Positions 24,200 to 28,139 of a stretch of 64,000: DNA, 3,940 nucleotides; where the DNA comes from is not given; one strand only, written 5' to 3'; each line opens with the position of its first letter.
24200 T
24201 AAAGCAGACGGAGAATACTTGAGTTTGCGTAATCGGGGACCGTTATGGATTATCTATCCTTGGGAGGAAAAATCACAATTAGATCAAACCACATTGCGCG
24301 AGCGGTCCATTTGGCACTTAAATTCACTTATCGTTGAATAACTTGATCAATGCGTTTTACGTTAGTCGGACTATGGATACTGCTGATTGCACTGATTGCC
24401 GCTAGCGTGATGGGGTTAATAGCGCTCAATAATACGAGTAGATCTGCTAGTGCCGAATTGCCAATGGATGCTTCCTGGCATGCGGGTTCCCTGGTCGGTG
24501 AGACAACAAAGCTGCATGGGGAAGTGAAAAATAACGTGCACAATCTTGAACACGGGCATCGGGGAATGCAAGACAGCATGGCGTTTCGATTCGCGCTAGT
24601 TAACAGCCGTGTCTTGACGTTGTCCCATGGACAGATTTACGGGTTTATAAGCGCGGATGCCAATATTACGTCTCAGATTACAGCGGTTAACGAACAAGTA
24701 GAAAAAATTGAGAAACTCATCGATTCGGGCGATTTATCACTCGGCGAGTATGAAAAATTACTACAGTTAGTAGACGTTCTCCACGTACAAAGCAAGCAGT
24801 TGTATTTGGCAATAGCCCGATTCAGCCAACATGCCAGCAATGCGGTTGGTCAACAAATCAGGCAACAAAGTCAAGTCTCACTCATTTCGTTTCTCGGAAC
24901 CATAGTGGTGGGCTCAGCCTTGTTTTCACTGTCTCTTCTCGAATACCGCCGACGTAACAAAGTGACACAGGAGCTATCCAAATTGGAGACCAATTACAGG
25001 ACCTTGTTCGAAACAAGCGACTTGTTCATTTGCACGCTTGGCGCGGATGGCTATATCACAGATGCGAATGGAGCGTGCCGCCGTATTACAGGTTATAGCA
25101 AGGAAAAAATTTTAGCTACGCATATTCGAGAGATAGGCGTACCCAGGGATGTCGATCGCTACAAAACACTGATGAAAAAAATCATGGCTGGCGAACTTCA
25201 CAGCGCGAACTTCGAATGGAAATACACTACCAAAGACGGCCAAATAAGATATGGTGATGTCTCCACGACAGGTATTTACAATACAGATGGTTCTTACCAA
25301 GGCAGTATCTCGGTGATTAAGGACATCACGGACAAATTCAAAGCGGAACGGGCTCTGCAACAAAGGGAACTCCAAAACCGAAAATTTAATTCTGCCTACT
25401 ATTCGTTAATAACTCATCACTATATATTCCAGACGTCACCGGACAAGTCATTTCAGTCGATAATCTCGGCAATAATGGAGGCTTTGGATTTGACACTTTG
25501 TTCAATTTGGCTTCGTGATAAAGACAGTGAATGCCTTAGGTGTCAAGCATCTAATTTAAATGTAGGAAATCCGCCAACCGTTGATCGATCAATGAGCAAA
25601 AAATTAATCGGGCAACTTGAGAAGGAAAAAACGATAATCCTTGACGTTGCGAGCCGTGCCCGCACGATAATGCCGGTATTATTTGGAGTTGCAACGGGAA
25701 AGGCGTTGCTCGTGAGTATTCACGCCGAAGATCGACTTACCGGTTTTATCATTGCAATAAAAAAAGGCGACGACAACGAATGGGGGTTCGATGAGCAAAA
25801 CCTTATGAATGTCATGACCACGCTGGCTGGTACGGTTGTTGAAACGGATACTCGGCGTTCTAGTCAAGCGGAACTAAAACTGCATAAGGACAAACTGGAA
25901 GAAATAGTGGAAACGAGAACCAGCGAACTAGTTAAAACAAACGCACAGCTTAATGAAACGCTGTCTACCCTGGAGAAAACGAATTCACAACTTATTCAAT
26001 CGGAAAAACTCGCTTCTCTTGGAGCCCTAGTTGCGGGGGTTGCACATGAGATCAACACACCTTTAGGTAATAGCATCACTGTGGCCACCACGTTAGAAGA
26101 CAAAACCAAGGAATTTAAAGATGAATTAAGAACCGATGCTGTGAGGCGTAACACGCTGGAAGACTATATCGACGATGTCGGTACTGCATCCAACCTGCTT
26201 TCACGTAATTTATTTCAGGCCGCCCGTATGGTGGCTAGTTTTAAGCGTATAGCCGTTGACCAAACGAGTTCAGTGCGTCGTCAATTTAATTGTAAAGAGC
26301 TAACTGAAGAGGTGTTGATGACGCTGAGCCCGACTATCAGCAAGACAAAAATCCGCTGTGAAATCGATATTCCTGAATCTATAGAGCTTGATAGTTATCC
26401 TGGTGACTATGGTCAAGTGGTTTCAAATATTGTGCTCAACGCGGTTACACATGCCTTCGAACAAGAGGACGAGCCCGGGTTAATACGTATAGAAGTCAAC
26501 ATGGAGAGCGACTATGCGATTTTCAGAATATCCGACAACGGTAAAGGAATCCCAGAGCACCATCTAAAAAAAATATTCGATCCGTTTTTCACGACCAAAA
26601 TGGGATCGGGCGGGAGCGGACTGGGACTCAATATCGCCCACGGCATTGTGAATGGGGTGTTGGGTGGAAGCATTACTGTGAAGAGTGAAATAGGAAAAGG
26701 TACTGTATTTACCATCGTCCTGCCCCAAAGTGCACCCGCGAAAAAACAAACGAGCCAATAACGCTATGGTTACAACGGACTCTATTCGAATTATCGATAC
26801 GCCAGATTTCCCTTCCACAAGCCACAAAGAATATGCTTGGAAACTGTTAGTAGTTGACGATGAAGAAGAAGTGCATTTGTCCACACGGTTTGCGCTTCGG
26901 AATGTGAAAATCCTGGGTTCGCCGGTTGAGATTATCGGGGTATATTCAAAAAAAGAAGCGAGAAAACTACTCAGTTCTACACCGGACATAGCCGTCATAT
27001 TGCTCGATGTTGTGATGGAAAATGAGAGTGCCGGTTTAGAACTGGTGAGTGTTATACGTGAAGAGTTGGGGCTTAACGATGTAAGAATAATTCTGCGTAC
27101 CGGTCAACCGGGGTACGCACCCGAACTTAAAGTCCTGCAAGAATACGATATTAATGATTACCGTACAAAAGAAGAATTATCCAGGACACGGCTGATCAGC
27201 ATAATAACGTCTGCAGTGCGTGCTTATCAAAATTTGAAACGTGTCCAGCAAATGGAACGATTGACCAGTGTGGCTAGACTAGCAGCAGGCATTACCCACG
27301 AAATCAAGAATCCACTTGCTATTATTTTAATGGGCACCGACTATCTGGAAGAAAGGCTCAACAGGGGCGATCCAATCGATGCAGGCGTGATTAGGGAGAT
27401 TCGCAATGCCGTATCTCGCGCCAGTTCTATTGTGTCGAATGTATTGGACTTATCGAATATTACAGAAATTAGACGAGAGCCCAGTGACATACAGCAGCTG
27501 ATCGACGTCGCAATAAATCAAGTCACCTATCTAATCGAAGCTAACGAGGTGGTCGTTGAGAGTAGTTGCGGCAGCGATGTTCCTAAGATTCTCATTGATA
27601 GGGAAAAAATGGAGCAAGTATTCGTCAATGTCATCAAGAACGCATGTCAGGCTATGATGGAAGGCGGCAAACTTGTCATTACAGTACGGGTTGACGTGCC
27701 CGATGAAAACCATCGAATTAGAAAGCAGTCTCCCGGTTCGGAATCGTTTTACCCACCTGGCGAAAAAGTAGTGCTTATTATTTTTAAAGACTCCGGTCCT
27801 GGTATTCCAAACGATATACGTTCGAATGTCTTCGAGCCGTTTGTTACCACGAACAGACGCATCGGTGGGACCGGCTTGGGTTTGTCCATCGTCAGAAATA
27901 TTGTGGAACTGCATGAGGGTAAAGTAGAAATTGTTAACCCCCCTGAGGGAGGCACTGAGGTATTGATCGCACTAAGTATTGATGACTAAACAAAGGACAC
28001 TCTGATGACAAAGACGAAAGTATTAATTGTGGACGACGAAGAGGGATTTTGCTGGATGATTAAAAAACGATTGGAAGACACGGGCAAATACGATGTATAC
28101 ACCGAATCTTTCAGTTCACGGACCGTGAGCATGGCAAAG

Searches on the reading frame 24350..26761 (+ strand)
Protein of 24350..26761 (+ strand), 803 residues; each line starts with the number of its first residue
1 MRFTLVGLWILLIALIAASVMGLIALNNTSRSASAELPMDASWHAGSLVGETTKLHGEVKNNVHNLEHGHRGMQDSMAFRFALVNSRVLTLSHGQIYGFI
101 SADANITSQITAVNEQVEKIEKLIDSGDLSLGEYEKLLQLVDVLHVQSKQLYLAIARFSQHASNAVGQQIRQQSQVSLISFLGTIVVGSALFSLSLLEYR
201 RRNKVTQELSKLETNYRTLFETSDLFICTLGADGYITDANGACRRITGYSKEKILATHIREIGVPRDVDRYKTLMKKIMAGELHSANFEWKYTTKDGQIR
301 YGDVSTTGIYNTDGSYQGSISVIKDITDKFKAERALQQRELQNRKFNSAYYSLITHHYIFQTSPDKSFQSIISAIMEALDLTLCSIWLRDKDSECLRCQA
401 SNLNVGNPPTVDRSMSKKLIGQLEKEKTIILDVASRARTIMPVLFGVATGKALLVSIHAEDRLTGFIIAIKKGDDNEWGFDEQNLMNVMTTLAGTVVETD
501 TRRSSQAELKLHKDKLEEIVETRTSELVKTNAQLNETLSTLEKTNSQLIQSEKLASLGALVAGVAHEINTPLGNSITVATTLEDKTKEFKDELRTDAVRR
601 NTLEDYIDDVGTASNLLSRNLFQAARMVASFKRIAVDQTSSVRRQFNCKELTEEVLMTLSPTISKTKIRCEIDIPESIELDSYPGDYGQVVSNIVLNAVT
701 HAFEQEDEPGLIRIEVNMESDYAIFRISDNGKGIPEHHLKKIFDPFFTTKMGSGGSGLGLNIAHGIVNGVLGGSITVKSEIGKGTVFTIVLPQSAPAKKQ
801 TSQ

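Call 25: search_protein_families(library=ncbifam, proteins=[window:24350-26761:+], max_evalue=1e-10)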
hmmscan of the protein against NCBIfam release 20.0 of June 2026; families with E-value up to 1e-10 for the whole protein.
window:24350-26761:+ (803 aa): 61 families (the best 25 are shown)
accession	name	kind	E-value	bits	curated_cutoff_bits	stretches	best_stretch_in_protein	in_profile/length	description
NF008468.0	PRK11360.1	equivalog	1.6e-50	172.1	646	1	508-798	341-613/616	two-component system sensor histidine kinase AtoS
NF052574.1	HisKinEspCMyxo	equivalog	1.9e-35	122.2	1200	1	539-799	399-643/785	serine histidine kinase EspC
NF038348.1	T2SS_HK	subfamily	3e-34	118.4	450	1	682-792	467-572/574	histidine kinase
TIGR02956.1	TMAO_torS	equivalog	6.4e-32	110.6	676.5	1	496-800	406-689/967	TMAO reductase system sensor histidine kinase/response regulator TorS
NF007688.0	PRK10364.1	equivalog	2.5e-30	105.7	479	1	651-799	315-457/460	two-component system sensor histidine kinase ZraS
NF046044.1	PnpS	equivalog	2.7e-30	105.7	400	1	500-792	118-390/390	two-component system histidine kinase PnpS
NF047497.1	HK_LIC_12097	equivalog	2.6e-27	95.5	500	1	533-793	127-366/367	LIC_12097 family sensor histidine kinase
NF010411.0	PRK13837.1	equivalog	5.4e-27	94.1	647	1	545-800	438-682/828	two-component system VirA-like sensor kinase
NF052573.1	HisKinEspAMyxo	equivalog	2.4e-26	92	1400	1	543-793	370-611/755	serine histidine kinase EspA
NF047874.1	MASE3_PAS_HK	subfamily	7.4e-25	87.8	560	1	690-798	519-630/655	MASE3 domain-containing sensor histidine kinase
NF033092.0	HK_WalK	equivalog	4.1e-24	85.1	725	1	482-792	300-593/594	cell wall metabolism sensor histidine kinase WalK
NF046020.1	HisKinCckABruc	equivalog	2.5e-23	81.9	1000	1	718-801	633-715/868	cell cycle histidine kinase CckA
NF041880.1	EPS_EpsF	equivalog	5.4e-23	81.2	900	1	600-792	301-492/492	response regulator EpsF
NF006800.0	PRK09303.1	equivalog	8.3e-23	80.9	342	1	516-792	112-376/383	histidine kinase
NF046026.1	HisKinCckACaul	equivalog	1.7e-22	79.4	1000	1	719-800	459-539/678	cell cycle histidine kinase CckA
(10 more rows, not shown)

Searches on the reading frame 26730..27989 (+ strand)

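Call 25: search_protein_families(library=ncbifam, proteins=[window:26730-27989:+], max_evalue=1e-10)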
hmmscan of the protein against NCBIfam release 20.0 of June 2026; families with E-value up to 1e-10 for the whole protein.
window:26730-27989:+ (419 aa): 58 families (the best 25 are shown)
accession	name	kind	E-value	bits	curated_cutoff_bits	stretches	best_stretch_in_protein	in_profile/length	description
NF008468.0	PRK11360.1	equivalog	1.2e-44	152.8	646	1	170-418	385-609/616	two-component system sensor histidine kinase AtoS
NF010411.0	PRK13837.1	equivalog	1.8e-39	135.4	647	1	170-415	439-673/828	two-component system VirA-like sensor kinase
NF046026.1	HisKinCckACaul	equivalog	1.6e-37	129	1000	1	171-413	292-528/678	cell cycle histidine kinase CckA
NF007688.0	PRK10364.1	equivalog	4.4e-36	124.6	479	2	166-320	224-378/460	two-component system sensor histidine kinase ZraS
NF010076.0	PRK13557.1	subfamily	1.7e-33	115.9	631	1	165-416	150-393/540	histidine kinase famiy protein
NF046020.1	HisKinCckABruc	equivalog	5.6e-33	113.8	1000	1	170-402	469-692/868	cell cycle histidine kinase CckA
NF052574.1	HisKinEspCMyxo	equivalog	2.9e-29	101.8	1200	1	161-408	396-628/785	serine histidine kinase EspC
NF052573.1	HisKinEspAMyxo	equivalog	6.2e-29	100.6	1400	1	170-416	373-610/755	serine histidine kinase EspA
NF047497.1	HK_LIC_12097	equivalog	3.3e-26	91.9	500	2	141-320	110-292/367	LIC_12097 family sensor histidine kinase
NF053867.1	SprKinKinDBac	equivalog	4.6e-26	91.3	775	2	173-322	278-426/500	sporulation kinase KinD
NF008293.1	PRK11073.1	equivalog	1.1e-24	87.4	240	1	173-417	122-347/349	nitrogen regulation protein NR(II)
NF046044.1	PnpS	equivalog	1.2e-24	87.1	400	1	167-415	158-389/390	two-component system histidine kinase PnpS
NF008312.0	PRK11100.1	equivalog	1.1e-23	83.9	356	1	173-416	248-473/477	two-component system sensor histidine kinase CreC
NF033092.0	HK_WalK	equivalog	8e-23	80.8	725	1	184-416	375-593/594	cell wall metabolism sensor histidine kinase WalK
NF007793.0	PRK10490.1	equivalog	1.4e-22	79.6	1123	1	179-416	662-881/895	two-component system sensor histidine kinase KdpD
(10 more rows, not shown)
